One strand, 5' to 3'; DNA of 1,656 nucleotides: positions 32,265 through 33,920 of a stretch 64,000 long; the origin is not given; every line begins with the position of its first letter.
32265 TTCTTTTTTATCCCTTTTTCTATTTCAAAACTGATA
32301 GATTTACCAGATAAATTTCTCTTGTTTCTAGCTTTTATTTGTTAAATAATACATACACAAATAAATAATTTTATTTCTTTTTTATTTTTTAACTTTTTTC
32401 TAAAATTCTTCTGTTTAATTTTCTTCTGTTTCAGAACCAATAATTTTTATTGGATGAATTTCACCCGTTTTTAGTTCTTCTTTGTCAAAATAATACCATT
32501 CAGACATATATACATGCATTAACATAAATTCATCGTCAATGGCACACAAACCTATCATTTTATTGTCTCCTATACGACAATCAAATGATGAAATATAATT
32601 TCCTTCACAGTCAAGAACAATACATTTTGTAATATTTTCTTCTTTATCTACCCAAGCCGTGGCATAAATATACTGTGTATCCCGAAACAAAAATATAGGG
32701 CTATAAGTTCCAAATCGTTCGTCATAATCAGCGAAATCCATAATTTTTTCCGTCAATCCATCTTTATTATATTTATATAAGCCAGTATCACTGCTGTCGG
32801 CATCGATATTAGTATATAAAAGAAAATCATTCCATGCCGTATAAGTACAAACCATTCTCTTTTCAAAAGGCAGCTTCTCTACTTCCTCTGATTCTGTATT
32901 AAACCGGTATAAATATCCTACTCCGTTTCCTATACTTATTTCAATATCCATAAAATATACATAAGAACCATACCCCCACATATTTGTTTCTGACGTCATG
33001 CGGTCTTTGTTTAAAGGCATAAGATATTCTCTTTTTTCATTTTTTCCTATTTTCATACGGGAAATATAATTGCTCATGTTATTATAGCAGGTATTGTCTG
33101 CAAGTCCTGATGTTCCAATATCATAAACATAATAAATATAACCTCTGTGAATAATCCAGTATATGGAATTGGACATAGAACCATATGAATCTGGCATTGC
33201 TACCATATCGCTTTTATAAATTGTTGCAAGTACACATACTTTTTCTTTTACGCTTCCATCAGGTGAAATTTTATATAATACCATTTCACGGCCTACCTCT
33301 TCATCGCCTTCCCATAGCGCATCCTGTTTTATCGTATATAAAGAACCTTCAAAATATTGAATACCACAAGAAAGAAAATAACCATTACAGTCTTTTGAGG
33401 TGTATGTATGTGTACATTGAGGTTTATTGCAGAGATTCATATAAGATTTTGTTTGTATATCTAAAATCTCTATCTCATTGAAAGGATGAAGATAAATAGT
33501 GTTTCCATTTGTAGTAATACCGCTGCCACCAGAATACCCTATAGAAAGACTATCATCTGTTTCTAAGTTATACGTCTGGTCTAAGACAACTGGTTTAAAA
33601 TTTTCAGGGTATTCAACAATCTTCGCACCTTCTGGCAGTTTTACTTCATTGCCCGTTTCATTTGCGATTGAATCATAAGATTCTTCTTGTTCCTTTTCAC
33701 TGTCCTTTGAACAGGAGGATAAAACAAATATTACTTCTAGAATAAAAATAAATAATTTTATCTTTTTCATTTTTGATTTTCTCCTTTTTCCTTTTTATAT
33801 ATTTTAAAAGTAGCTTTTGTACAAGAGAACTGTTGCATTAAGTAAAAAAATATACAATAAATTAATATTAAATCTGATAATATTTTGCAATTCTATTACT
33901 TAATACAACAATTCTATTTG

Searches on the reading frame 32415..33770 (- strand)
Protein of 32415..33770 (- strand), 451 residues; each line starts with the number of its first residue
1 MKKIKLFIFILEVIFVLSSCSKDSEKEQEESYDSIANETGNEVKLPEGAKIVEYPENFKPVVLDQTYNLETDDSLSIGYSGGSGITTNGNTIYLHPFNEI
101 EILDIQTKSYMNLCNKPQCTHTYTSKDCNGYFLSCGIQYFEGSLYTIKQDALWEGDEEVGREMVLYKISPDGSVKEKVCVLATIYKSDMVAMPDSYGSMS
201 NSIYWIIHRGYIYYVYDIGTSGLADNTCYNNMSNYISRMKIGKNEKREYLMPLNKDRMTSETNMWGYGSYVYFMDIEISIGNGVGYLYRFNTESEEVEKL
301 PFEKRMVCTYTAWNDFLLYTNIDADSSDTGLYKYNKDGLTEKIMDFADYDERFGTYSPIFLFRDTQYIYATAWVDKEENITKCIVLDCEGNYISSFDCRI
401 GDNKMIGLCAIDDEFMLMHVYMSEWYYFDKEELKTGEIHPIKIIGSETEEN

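Call 3: search_protein_families(library=pfam, max_evalue=0.01, proteins=[window:32415-33770:-])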
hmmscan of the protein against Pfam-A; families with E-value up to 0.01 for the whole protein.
window:32415-33770:- (451 aa): 0 families

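Call 4: search_protein_families(library=ncbifam, max_evalue=0.01, proteins=[window:32415-33770:-])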
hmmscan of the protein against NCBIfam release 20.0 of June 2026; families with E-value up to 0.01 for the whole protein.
window:32415-33770:- (451 aa): 2 families
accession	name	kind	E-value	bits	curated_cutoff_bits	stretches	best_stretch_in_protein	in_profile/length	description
NF047408.1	SA0632_fam_LP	equivalog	0.0037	16.9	70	1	1-28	1-26/68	SA0632 family lipoprotein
NF041428.1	TrsH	subfamily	0.0087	16.2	150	0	1-42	1-41/149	TrsH/TraH family protein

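Call 51: search_protein_families(library=pfam, max_evalue=1, proteins=[window:32415-33770:-])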
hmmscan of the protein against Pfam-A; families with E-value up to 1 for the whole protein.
window:32415-33770:- (451 aa): 0 families

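Call 68: search_protein_families(library=padloc, max_evalue=0.01, proteins=[window:32415-33770:-])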
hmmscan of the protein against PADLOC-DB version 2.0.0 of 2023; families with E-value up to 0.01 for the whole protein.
window:32415-33770:- (451 aa): 0 families
